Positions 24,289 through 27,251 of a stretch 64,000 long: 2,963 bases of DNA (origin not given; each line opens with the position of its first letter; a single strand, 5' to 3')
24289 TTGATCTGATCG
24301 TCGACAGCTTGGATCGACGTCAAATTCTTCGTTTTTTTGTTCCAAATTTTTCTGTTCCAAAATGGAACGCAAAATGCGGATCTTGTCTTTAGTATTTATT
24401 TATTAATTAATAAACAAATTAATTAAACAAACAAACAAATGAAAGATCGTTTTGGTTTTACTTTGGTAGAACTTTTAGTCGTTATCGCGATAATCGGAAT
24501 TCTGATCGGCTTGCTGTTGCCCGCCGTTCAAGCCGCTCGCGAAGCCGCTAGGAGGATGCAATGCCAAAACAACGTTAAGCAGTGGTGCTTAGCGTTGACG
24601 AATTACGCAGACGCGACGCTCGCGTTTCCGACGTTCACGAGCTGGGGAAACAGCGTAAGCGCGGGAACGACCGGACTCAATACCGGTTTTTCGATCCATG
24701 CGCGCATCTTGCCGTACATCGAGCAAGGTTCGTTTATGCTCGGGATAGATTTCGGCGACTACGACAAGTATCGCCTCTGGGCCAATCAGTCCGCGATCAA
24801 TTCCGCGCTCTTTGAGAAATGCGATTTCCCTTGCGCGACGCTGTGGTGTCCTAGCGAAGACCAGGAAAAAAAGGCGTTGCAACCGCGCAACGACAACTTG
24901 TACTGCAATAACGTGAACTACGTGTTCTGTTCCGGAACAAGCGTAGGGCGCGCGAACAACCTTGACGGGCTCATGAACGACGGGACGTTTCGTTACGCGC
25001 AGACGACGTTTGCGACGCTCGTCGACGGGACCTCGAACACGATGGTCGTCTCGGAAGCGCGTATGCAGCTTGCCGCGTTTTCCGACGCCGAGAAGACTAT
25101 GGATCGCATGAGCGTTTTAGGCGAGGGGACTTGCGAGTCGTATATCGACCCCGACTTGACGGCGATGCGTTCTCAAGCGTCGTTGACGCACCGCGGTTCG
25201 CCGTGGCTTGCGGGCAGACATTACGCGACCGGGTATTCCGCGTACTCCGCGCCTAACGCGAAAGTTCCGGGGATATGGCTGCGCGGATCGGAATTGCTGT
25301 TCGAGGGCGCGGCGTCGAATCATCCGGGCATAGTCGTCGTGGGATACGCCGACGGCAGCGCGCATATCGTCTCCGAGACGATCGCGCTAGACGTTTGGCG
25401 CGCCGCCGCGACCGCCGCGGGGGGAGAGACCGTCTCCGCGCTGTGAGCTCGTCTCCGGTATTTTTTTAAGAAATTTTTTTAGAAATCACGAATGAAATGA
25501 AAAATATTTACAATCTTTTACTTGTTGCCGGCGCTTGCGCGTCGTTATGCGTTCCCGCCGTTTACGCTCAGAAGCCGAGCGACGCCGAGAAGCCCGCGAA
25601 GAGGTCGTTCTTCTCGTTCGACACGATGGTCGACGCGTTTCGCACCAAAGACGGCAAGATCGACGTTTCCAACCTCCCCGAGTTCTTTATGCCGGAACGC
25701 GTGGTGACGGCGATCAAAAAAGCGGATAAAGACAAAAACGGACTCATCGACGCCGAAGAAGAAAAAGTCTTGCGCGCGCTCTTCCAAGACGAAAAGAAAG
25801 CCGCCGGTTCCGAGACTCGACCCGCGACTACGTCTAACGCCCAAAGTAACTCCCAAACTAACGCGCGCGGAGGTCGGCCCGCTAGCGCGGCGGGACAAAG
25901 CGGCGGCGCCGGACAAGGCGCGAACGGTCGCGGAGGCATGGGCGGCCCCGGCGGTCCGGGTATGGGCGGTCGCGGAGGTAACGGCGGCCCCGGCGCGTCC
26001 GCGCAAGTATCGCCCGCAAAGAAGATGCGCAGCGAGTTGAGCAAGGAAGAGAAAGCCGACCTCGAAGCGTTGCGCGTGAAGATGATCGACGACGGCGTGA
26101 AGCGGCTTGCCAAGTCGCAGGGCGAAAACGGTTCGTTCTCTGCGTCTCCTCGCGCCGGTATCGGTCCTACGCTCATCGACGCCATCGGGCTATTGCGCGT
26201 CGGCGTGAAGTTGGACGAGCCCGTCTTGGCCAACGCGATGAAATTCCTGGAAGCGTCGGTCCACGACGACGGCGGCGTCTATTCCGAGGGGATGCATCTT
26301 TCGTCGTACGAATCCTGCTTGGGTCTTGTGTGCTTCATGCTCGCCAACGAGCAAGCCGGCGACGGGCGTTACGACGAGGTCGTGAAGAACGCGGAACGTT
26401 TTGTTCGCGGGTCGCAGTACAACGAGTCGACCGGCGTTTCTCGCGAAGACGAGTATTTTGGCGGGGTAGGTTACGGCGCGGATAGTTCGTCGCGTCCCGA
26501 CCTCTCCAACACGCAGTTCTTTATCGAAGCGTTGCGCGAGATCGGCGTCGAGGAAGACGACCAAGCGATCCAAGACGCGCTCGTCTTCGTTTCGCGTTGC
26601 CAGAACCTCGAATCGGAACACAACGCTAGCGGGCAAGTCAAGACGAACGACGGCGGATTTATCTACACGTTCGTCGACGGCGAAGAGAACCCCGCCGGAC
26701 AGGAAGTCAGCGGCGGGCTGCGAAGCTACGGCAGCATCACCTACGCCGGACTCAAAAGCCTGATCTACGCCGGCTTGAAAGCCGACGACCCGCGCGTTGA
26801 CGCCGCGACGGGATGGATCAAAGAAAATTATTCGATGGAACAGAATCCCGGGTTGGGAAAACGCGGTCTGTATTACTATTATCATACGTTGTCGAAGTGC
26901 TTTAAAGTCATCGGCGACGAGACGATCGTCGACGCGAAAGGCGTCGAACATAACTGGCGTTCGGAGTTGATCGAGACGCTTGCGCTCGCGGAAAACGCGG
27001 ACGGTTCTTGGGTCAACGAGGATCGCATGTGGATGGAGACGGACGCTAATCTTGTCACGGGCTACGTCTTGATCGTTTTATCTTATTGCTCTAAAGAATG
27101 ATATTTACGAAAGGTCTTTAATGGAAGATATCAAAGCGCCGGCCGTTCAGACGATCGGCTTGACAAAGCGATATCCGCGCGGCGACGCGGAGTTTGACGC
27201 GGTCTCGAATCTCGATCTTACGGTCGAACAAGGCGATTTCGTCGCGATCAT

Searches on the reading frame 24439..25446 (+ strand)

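Call 34: search_protein_families(library=pfam, proteins=[window:24439-25446:+], max_evalue=0.001)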
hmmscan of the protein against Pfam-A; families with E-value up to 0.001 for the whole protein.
window:24439-25446:+ (335 aa): 2 families
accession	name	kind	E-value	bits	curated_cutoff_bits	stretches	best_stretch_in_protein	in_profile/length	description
PF07596.16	SBP_bac_10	-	1.5e-35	124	23.3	1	31-316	1-266/268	Protein of unknown function (DUF1559)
PF07963.17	N_methyl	-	6.1e-08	32.4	21.2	1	1-27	1-27/27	Prokaryotic N-terminal methylation motif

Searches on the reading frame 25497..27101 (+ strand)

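Call 34: search_protein_families(library=pfam, proteins=[window:25497-27101:+], max_evalue=0.001)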
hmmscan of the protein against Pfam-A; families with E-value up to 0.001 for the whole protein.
window:25497-27101:+ (534 aa): 1 family
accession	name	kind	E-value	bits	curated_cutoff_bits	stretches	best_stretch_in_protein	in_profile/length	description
PF17959.7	EF-hand_14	-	0.00024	21.8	23.7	0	340-378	20-58/90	EF-hand domain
